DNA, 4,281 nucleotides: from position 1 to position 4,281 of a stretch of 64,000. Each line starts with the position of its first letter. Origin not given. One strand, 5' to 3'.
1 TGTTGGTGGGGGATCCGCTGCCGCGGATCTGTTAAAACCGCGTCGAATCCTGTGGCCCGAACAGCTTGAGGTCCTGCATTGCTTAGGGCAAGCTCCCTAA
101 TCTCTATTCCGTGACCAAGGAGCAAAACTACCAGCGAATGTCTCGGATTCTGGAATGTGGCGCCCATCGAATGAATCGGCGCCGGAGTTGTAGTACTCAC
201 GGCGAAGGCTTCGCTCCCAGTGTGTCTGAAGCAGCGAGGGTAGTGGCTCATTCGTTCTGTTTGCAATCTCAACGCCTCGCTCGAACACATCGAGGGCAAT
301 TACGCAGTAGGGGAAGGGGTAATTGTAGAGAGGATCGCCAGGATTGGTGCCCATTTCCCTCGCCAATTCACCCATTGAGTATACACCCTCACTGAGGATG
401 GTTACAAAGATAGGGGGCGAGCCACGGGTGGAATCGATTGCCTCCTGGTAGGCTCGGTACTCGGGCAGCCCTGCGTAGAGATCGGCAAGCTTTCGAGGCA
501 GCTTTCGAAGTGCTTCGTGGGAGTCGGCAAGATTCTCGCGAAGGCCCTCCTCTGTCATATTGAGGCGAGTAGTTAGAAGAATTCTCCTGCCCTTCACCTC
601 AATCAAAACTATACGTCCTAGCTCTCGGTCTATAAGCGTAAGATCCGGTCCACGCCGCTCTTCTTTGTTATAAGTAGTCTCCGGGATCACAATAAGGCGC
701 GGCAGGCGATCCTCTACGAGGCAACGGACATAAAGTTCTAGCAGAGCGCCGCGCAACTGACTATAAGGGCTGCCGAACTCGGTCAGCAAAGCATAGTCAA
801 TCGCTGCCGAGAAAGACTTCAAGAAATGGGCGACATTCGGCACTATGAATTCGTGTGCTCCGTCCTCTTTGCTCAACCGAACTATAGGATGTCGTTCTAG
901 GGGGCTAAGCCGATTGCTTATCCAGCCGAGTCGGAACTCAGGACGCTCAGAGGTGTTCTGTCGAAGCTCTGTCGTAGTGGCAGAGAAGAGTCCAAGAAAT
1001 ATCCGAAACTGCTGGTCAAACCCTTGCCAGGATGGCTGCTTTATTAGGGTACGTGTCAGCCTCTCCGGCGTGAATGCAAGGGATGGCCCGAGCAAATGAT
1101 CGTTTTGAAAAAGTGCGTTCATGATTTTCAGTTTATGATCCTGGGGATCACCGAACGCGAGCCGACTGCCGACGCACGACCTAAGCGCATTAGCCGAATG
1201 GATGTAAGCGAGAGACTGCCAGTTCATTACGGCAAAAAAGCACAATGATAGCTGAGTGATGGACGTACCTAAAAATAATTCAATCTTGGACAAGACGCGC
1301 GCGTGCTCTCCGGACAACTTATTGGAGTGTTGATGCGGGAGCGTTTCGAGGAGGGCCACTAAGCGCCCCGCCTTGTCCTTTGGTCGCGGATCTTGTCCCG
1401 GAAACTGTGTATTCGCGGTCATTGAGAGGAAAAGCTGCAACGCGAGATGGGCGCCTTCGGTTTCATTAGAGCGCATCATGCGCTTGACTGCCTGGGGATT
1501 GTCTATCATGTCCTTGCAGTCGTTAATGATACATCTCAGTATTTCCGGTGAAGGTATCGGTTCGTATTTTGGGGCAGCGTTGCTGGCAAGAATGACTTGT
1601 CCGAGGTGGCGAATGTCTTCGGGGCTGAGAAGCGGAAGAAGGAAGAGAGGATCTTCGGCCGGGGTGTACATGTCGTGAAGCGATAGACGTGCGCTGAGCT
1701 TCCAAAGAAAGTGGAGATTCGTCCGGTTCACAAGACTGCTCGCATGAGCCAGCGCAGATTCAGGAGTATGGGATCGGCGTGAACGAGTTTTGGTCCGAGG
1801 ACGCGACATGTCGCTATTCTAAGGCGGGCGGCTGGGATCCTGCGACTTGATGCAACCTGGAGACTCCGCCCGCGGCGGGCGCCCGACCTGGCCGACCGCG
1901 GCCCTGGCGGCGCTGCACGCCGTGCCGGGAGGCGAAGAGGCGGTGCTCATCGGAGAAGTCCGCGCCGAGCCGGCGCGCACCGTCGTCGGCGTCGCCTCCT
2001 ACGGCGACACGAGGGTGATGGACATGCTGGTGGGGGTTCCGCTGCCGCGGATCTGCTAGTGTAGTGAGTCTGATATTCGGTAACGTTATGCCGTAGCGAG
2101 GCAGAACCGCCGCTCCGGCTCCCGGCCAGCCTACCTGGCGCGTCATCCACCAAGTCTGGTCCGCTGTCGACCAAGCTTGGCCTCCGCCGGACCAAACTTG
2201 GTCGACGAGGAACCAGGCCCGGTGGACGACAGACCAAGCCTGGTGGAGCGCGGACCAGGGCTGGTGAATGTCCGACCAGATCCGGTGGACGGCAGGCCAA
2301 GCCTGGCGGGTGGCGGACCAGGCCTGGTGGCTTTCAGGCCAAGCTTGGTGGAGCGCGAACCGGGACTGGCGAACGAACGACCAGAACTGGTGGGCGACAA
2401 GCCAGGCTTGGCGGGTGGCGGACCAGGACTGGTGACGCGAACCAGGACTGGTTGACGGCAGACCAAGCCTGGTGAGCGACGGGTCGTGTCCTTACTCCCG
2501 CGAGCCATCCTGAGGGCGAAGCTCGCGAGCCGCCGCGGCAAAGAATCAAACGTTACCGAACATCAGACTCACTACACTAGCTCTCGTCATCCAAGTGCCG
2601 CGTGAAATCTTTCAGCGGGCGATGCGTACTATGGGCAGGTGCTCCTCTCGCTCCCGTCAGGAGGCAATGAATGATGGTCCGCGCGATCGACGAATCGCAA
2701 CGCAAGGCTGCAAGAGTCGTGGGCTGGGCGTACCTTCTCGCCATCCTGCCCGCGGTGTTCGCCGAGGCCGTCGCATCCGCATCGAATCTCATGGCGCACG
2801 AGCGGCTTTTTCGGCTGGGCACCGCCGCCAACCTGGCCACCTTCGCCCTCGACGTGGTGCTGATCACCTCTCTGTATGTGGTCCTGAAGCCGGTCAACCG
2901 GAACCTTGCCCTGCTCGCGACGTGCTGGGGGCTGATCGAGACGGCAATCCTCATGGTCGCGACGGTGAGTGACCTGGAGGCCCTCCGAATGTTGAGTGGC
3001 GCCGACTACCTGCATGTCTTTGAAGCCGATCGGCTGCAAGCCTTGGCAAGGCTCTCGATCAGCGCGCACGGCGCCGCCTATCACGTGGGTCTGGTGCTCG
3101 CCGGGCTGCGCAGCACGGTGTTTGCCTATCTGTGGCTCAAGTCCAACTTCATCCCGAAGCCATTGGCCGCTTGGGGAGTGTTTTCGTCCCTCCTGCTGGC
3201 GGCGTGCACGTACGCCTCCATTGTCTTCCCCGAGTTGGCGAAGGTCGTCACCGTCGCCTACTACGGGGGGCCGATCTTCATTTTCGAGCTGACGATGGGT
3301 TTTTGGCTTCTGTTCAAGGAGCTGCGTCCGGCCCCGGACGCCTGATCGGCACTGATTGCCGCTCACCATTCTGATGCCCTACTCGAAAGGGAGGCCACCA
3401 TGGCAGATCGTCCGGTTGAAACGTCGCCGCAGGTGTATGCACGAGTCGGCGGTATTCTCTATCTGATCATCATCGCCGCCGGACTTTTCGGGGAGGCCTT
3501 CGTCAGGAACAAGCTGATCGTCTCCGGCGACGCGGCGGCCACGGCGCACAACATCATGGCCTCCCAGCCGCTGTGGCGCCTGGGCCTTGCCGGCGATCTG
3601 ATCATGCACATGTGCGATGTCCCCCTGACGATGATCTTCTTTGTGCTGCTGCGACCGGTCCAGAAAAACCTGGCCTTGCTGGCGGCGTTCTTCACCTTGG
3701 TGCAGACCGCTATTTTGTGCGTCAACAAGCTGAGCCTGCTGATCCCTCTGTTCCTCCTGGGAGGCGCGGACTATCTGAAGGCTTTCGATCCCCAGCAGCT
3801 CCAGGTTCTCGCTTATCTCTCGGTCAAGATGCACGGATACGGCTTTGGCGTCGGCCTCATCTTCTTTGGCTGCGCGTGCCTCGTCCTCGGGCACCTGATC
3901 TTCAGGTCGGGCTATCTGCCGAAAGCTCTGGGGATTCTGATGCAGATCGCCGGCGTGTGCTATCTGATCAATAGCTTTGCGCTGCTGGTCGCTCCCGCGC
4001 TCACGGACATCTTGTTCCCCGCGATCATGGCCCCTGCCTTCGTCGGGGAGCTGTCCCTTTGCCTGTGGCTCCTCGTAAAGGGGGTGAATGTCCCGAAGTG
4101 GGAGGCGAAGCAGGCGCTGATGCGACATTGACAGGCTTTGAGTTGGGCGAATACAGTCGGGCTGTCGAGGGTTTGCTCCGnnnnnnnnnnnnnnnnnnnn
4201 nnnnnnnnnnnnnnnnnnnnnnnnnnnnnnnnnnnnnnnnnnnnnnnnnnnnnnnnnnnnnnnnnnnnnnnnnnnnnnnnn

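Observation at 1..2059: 1.8-kb low-GC single-gene island (PD-(D/E)xK nuclease) bracketed by two copies of the hypE 3' end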

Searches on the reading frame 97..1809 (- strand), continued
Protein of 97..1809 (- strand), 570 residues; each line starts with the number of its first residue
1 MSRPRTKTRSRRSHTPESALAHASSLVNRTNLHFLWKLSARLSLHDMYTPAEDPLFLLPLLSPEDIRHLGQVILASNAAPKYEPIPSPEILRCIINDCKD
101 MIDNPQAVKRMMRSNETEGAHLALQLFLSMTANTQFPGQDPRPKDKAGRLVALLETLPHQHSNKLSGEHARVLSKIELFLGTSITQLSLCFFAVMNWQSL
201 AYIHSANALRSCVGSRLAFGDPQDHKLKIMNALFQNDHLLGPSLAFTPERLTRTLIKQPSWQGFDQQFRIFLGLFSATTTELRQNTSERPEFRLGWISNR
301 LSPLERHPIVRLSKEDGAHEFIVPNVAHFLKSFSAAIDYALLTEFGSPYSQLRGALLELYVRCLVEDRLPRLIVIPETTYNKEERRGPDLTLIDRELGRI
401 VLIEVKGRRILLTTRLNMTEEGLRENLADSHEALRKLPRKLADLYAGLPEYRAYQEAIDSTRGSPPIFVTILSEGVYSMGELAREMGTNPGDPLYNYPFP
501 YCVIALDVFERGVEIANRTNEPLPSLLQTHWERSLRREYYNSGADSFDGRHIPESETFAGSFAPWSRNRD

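Call 64: get_annotated_region(hit=H1, flank=8000)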
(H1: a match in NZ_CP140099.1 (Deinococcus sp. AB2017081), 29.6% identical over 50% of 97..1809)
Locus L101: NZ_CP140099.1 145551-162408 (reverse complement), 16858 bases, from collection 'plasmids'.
description: Deinococcus sp. AB2017081 plasmid unnamed1, complete sequence
organism: Deinococcus sp. AB2017081 (NCBI taxid 3093660)
taxonomy: Bacteria; Deinococcota; Deinococci; Deinococcales; Deinococcaceae; Deinococcus; Deinococcus sp. AB2017081
host: -; source: pure culture,soil near an iron factory; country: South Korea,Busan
typing (MOB-suite, as given by PLSDB): non-mobilizable
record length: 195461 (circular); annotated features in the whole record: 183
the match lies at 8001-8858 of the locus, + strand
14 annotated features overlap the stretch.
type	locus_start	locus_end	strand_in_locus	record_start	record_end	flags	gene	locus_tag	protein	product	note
CDS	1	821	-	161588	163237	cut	-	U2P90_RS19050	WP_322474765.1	hypothetical protein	-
CDS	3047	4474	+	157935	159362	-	-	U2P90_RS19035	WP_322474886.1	type IIL restriction-modification enzyme MmeI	-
CDS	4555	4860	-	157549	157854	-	-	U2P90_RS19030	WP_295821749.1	hypothetical protein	-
CDS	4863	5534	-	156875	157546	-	-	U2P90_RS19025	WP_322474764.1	AAA family ATPase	-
CDS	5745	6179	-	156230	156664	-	-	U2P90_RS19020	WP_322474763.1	PIN domain-containing protein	-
CDS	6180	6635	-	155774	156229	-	-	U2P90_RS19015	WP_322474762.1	helix-turn-helix domain-containing protein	-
CDS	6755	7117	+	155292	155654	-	-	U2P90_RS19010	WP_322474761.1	HNH endonuclease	-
CDS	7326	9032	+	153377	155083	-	-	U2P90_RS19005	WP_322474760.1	hypothetical protein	-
CDS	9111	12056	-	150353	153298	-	-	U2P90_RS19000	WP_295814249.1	Tn3 family transposase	-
CDS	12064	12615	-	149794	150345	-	-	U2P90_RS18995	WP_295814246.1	recombinase family protein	GO:0006310 - DNA recombination [Evidence IEA]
CDS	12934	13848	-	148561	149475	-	-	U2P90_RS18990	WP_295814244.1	LysR substrate-binding domain-containing protein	-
CDS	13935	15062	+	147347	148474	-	-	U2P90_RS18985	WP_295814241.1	TDT family transporter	-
CDS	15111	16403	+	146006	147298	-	-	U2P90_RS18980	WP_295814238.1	molybdopterin-dependent oxidoreductase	-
CDS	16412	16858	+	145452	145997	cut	-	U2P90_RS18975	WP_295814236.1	cytochrome c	-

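Call 74: find_related_loci(query=A1, collection=viral_contigs, flank=8000)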
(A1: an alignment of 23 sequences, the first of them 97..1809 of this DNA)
Query A1 (570 aa) in viral_contigs; peptide patterns used: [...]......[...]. (x = any residue, [..] = any of these).
1 stretches matched a pattern, but none encodes a relative of the query by tblastn (E <= 1e-3).

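Call 84: find_encoding_contigs(protein=P0002, flank=3000)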
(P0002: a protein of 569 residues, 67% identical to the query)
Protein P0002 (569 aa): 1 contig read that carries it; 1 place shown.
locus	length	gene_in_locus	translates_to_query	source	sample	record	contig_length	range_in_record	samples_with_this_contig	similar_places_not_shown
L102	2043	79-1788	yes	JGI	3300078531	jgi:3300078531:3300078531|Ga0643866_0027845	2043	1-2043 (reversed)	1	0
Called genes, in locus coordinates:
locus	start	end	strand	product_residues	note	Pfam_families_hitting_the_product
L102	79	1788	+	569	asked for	-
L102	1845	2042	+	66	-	?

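Call 89: search_protein_families(library=padloc, alignment_id=A4, max_evalue=0.00001)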
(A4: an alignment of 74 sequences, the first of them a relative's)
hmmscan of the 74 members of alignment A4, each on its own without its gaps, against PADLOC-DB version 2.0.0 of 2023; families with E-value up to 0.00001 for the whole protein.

A. member 1, L009:9054-9536:- (160 aa): 4 families
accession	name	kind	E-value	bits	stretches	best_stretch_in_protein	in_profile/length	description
PDLC00431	ThsB1|ThsB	-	1.1e-65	219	1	1-160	2-162/162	TIR-like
PDLC04688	PDC-M50B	-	9.4e-65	215.8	1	1-157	2-158/162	-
PDLC00433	ThsB1|ThsB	-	4.6e-48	161.3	1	2-157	3-160/164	TIR-like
PDLC00418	ThsB1|ThsB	-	3.5e-09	34.7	1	2-105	5-106/155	TIR-like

B. families by the number of members that match (of 74 scanned): 93 families (the first 25 are shown)
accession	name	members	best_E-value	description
PDLC03829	ZacB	2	1.8e-07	-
PDLC03610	REase_MTase_IIG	1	6.8e-194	Type IIG restriction enzyme-methyltransferase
PDLC03627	REase_MTase_IIG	1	5.8e-157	Type IIG restriction enzyme-methyltransferase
PDLC04042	PD-T4-6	1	1e-84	-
PDLC04061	PD-T4-6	1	5.3e-82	-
PDLC04053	PD-T4-6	1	3.7e-77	-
PDLC03631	REase_MTase_IIG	1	4.4e-77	Type IIG restriction enzyme-methyltransferase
PDLC04043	PD-T4-6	1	3.6e-74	-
PDLC04054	PD-T4-6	1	8.5e-71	-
PDLC04060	PD-T4-6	1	1.1e-69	-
PDLC04039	PD-T4-6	1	3.9e-69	-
PDLC04052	PD-T4-6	1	5.6e-66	-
PDLC00431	ThsB1|ThsB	1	1.1e-65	TIR-like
PDLC04138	mad6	1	5.6e-65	mads_6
PDLC04688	PDC-M50B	1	9.4e-65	-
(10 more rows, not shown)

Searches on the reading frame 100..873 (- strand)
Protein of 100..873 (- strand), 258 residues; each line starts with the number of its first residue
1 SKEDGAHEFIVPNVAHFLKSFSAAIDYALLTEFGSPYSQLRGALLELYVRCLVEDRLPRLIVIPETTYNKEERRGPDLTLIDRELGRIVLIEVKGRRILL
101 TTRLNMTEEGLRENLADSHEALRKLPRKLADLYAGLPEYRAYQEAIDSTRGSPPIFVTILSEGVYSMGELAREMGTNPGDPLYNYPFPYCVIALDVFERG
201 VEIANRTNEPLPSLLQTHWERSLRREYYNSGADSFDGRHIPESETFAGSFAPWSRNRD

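Call 97: predict_structure(alignment_id=A5)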
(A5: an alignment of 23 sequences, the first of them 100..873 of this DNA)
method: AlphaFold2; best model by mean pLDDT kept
length: 258 residues; sequences in the alignment: 23
mean_pLDDT: 86.7   pTM: 0.84
mean pLDDT of the five models: 86.7, 86.7, 86.5, 86.2, 86.0
residues with pLDDT >= 90: 147; 70-90: 77; 50-70: 25; < 50: 9
segments of 3 or more residues with pLDDT < 50: 254-258
pLDDT, mean of each block of 10 residues (from residue 1): 50 59 76 85 92 97 88 86 97 89 88 93 96 95 98 97 89 90 95 95 96 96 77 86 85 53
secondary structure, 60 per line:
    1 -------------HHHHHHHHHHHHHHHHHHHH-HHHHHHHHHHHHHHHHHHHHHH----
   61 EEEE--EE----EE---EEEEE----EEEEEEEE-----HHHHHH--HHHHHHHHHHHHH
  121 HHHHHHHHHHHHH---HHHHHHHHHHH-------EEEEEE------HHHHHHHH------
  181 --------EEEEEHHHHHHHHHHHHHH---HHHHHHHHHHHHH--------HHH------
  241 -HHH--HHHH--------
elements in order: H14-33 H35-56 E61-64 E78-82 E87-94 H100-105 H108-133 H137-147 E155-160 H167-174 E189-193 H194-207 H211-223 H247-250

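Call 99: fold_search(model_id=the predicted structure, library=pdb)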
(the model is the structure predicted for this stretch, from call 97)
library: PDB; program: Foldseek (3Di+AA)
matches with E <= 10: 254; with E <= 0.001: 0
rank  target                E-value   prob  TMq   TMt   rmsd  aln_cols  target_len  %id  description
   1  2p14                  3.9e-03  0.99  0.34  0.44   8.6       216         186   13  Crystal structure of small subunit (R.BspD6I2) of the heterodimeric restriction endonuclease R.BspD6I (released 2008-03-11)
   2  8q43_A                5.7e-03  0.97  0.31  0.22   7.8       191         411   15  Crystal structure of cA4-bound Can2 (E341A) in complex with oligo-C DNA (released 2023-11-22)
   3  8q3z_A                6.4e-03  0.96  0.30  0.20   7.5       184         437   15  Crystal structure of cA4-bound Can2 from Thermoanaerobacter brockii (released 2023-11-22)
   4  8q42_B                6.8e-03  0.96  0.31  0.21   7.9       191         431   15  Crystal structure of cA4-bound Can2 (E341A) in complex with oligo-A DNA (released 2023-11-22)
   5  8q44_B                1.7e-02  0.90  0.30  0.20   8.4       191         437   15  Crystal structure of cA4-bound Can2 (E364R) in complex with oligo-T DNA (released 2023-11-22)
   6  8q43_B                1.9e-02  0.91  0.31  0.21   7.5       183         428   16  Crystal structure of cA4-bound Can2 (E341A) in complex with oligo-C DNA (released 2023-11-22)
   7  6ek1                  1.9e-02  0.87  0.25  0.22   9.2       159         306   11  Crystal structure of Type IIP restriction endonuclease PfoI (released 2018-10-10)
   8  8q42_A                2.4e-02  0.84  0.30  0.20   7.6       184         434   15  Crystal structure of cA4-bound Can2 (E341A) in complex with oligo-A DNA (released 2023-11-22)
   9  6ut7_G                2.7e-02  0.91  0.27  0.18   8.4       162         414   13  Fitted model for the tetradecameric assembly of Thermococcus gammatolerans McrB AAA+ hexamers with bound McrC (released 2020-10-21)
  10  9dou_A                3.7e-02  0.63  0.29  0.10  14.7       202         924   13  Taeniopygia guttata R2 retrotransposon (R2Tg) initiating target-primed reverse transcription (released 2025-05-21)
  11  6p4o_D                5.6e-02  0.30  0.22  0.13  16.1       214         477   10  Complex of XPB helicase with Bax1 endonuclease from Sulfurisphaera tokodaii at 3.15 Angstroms resolution (released 2020-06-03)
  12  2ewf                  6.0e-02  0.82  0.28  0.14   6.9       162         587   14  Crystal structure of the site-specific DNA nickase N.BspD6I (released 2006-11-21)
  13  5liz                  6.0e-02  0.80  0.30  0.15   7.0       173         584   13  The structure of Nt.BspD6I nicking endonuclease with all cysteines mutated by serine residues at 0.19 nm resolution . (released 2017-08-02)
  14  5lhc_A                7.2e-02  0.72  0.28  0.14   7.4       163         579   12  The structure of D456A mutant of Nt.BspD6I nicking endonuclease at 0.24 nm resolution . (released 2017-08-16)
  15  6qnz_B                7.6e-02  0.75  0.28  0.14   7.4       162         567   13  Crystal structure of the site-specific DNA nickase N.BspD6I E418A Mutant (released 2020-03-04)
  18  8ti9_C                9.1e-02  0.66  0.35  0.44   8.9       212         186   12  CryoEM structure of octamer assembly of Shedu nuclease domain from Bacillus cereus (released 2024-07-31)
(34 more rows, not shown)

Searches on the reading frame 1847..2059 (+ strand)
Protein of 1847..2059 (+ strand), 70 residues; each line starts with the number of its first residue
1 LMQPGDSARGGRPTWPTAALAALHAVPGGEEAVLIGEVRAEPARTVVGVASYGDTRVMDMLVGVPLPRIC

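Call 4: search_protein_families(library=pfam, proteins=[window:1847-2059:+], max_evalue=0.1)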
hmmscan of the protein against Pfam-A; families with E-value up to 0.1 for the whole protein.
window:1847-2059:+ (70 aa): 0 families

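Call 6: search_protein_families(library=ncbifam, proteins=[window:1847-2059:+], max_evalue=1)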
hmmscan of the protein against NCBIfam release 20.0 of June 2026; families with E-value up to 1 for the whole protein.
window:1847-2059:+ (70 aa): 1 family
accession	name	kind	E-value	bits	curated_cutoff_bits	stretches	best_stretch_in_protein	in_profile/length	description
TIGR02124.1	hypE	equivalog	2.2e-09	36.8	251.6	1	18-70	280-332/332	hydrogenase expression/formation protein HypE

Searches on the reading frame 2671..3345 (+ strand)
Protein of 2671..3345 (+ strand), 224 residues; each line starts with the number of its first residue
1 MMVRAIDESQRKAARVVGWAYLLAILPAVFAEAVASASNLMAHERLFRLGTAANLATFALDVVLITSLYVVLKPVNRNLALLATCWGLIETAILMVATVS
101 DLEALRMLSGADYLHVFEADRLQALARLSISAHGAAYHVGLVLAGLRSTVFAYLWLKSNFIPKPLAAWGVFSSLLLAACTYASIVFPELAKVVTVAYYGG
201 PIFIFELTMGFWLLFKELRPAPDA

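Call 4: search_protein_families(library=pfam, proteins=[window:2671-3345:+], max_evalue=0.1)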
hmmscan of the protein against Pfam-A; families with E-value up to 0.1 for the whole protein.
window:2671-3345:+ (224 aa): 1 family
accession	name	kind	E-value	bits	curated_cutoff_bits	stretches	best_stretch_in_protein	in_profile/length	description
PF14329.11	DUF4386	-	5e-38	131.6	27.6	1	17-216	2-209/210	Domain of unknown function (DUF4386)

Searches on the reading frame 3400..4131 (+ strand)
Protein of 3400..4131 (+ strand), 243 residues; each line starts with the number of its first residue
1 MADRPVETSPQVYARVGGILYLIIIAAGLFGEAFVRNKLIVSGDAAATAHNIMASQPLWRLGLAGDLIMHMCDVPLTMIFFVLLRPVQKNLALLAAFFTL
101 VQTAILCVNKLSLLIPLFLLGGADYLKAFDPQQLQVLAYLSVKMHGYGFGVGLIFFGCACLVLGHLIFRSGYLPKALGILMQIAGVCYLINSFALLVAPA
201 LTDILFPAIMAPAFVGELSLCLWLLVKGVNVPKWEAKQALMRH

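Call 4: search_protein_families(library=pfam, proteins=[window:3400-4131:+], max_evalue=0.1)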
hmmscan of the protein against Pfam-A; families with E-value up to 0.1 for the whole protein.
window:3400-4131:+ (243 aa): 1 family
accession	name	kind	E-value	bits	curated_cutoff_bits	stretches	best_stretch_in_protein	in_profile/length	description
PF14329.11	DUF4386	-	2.6e-61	207.6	27.6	1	17-228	2-210/210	Domain of unknown function (DUF4386)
